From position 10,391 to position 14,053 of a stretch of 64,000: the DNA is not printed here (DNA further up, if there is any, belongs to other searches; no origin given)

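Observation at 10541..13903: Giant secreted beta-propeller / di-heme peroxidase fusion with Thr/Pro linker and extra C-terminal domain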

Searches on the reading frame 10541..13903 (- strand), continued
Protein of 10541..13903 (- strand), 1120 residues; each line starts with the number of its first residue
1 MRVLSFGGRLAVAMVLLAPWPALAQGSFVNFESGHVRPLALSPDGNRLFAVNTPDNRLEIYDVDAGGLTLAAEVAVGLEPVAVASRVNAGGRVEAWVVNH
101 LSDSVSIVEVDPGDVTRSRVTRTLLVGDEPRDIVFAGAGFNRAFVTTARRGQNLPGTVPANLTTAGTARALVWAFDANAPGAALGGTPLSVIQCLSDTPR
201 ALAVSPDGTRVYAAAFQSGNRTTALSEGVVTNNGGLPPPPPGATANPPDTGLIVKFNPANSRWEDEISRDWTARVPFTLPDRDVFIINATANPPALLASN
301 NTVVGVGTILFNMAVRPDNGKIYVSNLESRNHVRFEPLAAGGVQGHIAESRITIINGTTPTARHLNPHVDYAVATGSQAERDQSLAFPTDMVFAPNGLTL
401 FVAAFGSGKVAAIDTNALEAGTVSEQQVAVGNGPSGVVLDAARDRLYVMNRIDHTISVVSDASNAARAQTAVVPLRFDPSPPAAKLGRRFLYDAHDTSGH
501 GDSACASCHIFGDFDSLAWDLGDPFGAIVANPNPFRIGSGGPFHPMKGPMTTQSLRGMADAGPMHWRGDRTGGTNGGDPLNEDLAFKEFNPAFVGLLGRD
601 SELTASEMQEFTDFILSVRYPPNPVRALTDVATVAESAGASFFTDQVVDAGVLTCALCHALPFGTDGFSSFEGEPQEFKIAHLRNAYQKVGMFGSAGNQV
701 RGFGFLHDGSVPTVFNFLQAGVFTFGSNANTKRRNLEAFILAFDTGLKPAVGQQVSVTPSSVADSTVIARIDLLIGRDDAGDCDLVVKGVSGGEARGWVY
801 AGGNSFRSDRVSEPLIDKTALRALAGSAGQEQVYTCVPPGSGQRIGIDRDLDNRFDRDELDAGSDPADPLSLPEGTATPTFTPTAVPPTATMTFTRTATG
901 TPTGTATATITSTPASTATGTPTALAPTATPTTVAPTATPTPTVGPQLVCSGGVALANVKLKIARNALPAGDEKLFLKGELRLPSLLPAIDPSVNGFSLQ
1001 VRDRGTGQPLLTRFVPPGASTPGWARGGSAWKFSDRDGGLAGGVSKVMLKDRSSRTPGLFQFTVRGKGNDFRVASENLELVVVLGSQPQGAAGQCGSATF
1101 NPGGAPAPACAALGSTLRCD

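Call 38: search_solved_structures(query=A1, max_evalue=1, show_alignments=4)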
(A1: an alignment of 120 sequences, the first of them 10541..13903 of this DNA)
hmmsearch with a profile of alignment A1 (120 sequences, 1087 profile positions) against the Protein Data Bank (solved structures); distinct sequences matched with E-value up to 1: 9.
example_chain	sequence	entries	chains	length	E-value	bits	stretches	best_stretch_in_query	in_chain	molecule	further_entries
1l0q_A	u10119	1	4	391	4.1e-18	68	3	387-466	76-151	Surface layer protein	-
5c2v_B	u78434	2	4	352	7e-06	27.5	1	40-146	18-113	HYDRAZINE SYNTHASE BETA SUBUNIT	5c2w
5c2v_C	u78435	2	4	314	5.4e-05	24.5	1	481-533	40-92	HYDRAZINE SYNTHASE GAMMA SUBUNIT | Hypothetical (Di heme) protein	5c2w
6e1c_A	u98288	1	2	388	0.17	12.9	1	478-510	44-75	Di-heme enzyme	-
1ri6_A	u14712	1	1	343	0.27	12.3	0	35-75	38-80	putative isomerase ybhE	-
1iqc_A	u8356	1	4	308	0.31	12.1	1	621-670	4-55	di-heme peroxidase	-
6nau_A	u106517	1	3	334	0.39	11.7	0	34-77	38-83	6-phosphogluconolactonase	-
4qrk_A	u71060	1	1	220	0.49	11.4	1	946-1048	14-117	Hypothetical protein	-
3vdz_A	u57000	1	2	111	0.89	10.6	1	856-942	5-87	Ubiquitin-40S ribosomal protein S27a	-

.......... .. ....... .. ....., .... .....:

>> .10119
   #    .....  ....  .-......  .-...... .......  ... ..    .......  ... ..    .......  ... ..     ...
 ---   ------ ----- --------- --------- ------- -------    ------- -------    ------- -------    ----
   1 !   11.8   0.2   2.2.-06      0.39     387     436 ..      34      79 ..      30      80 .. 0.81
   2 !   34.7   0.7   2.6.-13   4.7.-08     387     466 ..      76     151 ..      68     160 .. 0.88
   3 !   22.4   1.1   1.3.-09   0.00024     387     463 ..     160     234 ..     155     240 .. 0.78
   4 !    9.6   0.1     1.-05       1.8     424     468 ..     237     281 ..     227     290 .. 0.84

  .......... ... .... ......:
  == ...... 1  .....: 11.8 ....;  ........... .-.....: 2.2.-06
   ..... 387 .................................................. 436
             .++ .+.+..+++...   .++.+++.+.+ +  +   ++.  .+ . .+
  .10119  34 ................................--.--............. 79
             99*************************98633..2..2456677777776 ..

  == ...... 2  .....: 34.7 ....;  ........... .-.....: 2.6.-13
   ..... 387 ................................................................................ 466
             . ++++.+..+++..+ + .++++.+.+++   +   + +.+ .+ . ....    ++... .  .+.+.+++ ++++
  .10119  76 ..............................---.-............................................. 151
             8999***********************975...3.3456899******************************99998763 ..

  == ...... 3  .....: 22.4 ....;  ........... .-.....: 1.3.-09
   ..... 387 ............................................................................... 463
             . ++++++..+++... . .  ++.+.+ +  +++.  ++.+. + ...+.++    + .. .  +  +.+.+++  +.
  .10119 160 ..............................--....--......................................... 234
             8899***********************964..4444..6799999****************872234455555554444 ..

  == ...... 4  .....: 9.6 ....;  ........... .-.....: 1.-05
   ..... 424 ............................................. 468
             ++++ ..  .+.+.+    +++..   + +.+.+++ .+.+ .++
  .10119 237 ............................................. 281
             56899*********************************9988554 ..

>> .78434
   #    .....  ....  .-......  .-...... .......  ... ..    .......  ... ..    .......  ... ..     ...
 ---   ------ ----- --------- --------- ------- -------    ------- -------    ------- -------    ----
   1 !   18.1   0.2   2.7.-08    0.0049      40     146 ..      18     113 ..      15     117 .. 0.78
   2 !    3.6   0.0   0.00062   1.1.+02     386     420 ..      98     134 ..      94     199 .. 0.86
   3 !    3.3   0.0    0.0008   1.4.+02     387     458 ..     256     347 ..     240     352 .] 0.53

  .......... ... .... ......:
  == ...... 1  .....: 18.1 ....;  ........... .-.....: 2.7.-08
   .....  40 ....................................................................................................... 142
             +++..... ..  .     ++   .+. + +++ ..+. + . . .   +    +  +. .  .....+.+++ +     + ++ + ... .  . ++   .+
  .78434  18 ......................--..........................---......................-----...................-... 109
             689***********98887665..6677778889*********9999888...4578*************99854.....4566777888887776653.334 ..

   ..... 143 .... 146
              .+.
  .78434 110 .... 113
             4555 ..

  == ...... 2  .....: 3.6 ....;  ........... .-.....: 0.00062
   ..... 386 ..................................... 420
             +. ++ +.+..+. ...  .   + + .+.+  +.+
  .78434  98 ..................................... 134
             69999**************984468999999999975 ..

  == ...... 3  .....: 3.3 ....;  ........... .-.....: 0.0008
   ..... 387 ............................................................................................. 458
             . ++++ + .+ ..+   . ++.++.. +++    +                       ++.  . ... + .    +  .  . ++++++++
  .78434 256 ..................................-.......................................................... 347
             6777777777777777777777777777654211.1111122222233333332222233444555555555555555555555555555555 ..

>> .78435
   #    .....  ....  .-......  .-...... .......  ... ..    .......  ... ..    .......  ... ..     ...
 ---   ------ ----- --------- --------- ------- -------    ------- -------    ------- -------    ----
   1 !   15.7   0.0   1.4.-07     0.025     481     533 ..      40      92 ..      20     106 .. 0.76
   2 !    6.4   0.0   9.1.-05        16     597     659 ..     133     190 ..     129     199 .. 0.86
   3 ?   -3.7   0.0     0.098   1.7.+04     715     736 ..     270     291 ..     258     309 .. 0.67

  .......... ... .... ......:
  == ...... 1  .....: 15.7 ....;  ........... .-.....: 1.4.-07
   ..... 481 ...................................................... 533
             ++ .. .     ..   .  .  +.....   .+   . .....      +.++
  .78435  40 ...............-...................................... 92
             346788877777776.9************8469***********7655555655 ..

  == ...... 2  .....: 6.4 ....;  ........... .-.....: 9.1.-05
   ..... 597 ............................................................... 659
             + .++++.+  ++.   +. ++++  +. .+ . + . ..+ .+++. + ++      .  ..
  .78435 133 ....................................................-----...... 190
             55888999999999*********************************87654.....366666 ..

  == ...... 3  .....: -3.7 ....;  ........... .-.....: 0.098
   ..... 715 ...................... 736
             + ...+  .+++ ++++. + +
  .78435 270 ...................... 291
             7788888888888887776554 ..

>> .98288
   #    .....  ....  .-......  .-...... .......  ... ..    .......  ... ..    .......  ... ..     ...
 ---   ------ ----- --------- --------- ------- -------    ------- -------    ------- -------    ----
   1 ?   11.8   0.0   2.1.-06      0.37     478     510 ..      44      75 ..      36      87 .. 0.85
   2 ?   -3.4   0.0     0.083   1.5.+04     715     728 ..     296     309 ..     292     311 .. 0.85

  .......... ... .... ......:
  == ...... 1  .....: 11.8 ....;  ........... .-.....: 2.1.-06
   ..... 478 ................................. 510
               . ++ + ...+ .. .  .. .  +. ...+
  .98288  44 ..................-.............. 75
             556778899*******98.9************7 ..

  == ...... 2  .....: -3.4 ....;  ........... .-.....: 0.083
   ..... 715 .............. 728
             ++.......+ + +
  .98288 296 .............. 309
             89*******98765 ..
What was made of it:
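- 11684..12460 (-): Di-heme cytochrome c domain of the CCP/MauG superfamily, HZS-gamma-like, aa 482-740. The profile hits HZS-gamma at 5.4e-5 in three collinear segments (call 38).
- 11849..11872 (-): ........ motif, aa 678-685; LHDG follows at aa 706-709. HDG aligns with YFHDG of HZS-gamma and YMHDG of MbnH (call 38).
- Closest known: Hydrazine synthase beta and gamma subunits. Same: They share the CxxCH...WDLGD stretch and HDG (call 38).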

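Call 39: find_related_loci(query=A1, collection=genome_contigs, flank=8000)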
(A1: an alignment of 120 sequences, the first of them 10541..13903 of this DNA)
Query A1 (1120 aa) in genome_contigs; peptide patterns used: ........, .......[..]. (x = any residue, [..] = any of these).
600 stretches matched a pattern (row limit reached: there are more); 599 encode a relative of the query (tblastn E <= 1e-3); the best 80 are kept; 80 distinct loci.
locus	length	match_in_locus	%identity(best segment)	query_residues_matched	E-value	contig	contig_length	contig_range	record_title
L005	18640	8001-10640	64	26-879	0e+0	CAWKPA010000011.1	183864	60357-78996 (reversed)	MAG: uncultured delta proteobacterium isolate MFD09779.bin.1.362 genome assembly, contig: contig_77355, whole genome sho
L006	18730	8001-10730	63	16-901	0e+0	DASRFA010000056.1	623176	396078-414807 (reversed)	MAG TPA_asm: Candidatus Binatia bacterium isolate SMAG_U10020 k141_488737, whole genome shotgun sequence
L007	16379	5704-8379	64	2-873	0e+0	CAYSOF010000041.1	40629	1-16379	MAG TPA_asm: uncultured Candidatus Binatia bacterium isolate binchicken_co179_115 genome assembly, contig: NODE_2612_len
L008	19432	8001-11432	49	1-1119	0e+0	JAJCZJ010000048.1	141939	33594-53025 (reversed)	MAG: Deltaproteobacteria bacterium isolate OFTM157 OFTM157_47, whole genome shotgun sequence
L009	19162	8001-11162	56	8-1119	0e+0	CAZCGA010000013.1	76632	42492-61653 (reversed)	MAG TPA_asm: uncultured Candidatus Binatia bacterium isolate SRP119689_co1_8 genome assembly, contig: NODE_338_length_76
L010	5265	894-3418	65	10-873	0e+0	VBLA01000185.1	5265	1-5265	MAG: Deltaproteobacteria bacterium isolate DP_23 14_1009_13_30cm_scaffold_31138, whole genome shotgun sequence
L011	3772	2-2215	62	143-873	0e+0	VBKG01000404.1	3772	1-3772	MAG: Deltaproteobacteria bacterium isolate DP_3 14_1009_13_30cm_scaffold_36316, whole genome shotgun sequence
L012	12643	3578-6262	54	12-875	0e+0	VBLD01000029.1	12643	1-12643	MAG: Deltaproteobacteria bacterium isolate DP_26 14_1009_16_30cm_scaffold_11198, whole genome shotgun sequence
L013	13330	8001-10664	53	6-858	0e+0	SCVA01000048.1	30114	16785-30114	MAG: Nevskiaceae bacterium isolate GW715_bin.28 GW715_bin.28-120106, whole genome shotgun sequence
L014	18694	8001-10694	54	27-879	0e+0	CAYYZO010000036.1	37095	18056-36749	MAG TPA_asm: uncultured Myxococcales bacterium isolate SRP287453_co1_193 genome assembly, contig: NODE_1781_length_37095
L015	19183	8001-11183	47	28-1119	0e+0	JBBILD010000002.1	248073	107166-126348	MAG: Myxococcales bacterium isolate SLS170214_bin_200 NODE_7_length_248073_cov_2.81806, whole genome shotgun sequence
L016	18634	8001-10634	53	10-872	0e+0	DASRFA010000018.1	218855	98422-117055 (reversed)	MAG TPA_asm: Candidatus Binatia bacterium isolate SMAG_U10020 k141_690215, whole genome shotgun sequence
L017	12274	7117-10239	49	10-1001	0e+0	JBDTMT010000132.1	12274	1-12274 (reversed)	MAG: bacterium isolate cluster3_bin.132 NODE_22118_length_12274_cov_7.175464, whole genome shotgun sequence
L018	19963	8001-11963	51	12-1110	0e+0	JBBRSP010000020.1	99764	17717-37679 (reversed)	MAG: Candidatus Binatia bacterium isolate La2_metabat2.097 La2_metabat2.097_K_2810361L99764_cov_24.0331, whole genome sh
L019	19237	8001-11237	50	6-1119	0e+0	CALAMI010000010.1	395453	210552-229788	MAG: Candidatus Binatia bacterium isolate R1_Bin_MAXBIN__076_sub_1 genome assembly, contig: c_000000132042, whole genome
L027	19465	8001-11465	46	24-1110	0e+0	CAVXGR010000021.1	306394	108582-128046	MAG: uncultured delta proteobacterium isolate MFD02416.bin.1.411 genome assembly, contig: contig_73449, whole genome sho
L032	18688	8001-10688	51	28-873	0e+0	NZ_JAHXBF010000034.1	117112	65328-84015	Hyalangium versicolor strain H56D21 NODE_34_length_117112_cov_23.973494, whole genome shotgun sequence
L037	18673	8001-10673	52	28-874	0e+0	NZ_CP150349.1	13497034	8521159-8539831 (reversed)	Sorangium sp. So ce726 chromosome, complete genome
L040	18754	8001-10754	50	11-873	0e+0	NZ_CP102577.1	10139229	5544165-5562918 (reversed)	Corallococcus exercitus strain SDU142 chromosome, complete genome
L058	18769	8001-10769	49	5-873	0e+0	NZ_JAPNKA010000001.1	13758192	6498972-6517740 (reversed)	Archangium lansingense strain MIWBW ctg.000000F, whole genome shotgun sequence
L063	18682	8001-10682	50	27-873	0e+0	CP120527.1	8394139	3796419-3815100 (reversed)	Myxococcaceae bacterium GXIMD 01537 chromosome, complete genome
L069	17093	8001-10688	49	28-873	0e+0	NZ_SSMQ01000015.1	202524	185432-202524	Polyangium fumosum strain DSM 14668 Scaffold15_1, whole genome shotgun sequence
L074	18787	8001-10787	48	15-886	0e+0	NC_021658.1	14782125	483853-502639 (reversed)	Sorangium cellulosum So0157-2, complete sequence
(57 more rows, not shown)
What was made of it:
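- At least 600 loci occur in species-representative genomes across Binatia, Myxococcota, Acidobacteriota and Gammaproteobacteria (call 39). The family lives mostly in aerobic soil bacteria (call 39).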
